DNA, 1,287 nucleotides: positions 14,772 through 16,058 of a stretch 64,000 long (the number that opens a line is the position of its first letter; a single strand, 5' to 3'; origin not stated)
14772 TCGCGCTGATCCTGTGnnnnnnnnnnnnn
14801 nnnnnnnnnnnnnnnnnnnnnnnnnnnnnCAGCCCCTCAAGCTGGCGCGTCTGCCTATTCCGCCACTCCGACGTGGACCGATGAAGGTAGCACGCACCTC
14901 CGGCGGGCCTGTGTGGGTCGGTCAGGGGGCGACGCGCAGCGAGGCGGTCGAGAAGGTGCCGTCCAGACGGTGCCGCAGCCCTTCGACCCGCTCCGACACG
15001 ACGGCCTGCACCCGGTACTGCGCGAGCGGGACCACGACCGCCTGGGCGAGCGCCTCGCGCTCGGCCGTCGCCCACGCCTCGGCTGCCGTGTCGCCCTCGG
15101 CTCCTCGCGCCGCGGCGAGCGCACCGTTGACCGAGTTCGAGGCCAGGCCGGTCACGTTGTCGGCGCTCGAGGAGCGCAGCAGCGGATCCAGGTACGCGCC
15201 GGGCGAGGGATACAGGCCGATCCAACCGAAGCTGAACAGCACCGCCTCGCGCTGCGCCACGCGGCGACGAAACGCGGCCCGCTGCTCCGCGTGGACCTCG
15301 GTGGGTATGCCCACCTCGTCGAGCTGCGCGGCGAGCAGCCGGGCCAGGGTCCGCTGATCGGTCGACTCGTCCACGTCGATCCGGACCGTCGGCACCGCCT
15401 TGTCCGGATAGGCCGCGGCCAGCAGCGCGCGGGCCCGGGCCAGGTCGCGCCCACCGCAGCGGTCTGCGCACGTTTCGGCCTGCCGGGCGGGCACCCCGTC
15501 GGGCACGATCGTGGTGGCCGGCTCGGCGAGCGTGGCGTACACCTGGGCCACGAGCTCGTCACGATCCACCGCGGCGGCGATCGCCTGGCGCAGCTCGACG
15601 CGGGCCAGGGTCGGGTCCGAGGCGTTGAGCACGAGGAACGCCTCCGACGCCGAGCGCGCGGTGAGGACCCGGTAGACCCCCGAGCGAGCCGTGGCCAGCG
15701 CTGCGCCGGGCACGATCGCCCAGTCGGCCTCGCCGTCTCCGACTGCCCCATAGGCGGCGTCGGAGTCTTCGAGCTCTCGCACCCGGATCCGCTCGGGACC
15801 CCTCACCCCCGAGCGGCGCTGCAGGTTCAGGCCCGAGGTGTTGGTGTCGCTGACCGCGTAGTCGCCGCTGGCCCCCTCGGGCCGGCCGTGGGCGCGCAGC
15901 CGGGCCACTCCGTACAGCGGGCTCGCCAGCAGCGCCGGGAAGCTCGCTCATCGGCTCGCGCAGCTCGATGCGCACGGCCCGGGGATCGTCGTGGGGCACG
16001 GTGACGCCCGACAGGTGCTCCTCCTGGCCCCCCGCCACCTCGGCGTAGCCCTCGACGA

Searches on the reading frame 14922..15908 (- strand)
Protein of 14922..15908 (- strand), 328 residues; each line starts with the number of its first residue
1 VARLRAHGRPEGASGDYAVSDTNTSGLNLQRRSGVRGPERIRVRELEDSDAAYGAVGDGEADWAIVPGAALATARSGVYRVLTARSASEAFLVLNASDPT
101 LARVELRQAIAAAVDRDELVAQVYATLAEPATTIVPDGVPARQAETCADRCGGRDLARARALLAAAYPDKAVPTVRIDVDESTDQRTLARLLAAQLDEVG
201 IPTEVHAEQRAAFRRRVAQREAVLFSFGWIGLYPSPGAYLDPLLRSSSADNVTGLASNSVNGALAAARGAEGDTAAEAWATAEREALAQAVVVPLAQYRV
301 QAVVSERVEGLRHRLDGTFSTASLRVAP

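Call 10: search_protein_families(library=pfam, proteins=[window:14922-15908:-], max_evalue=0.01)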
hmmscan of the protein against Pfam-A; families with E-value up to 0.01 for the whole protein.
window:14922-15908:- (328 aa): 1 family
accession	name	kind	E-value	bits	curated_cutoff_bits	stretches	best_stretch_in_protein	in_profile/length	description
PF00496.27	SBP_bac_5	-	5.1e-29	102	32.4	1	39-249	149-366/368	Bacterial extracellular solute-binding proteins, family 5 Middle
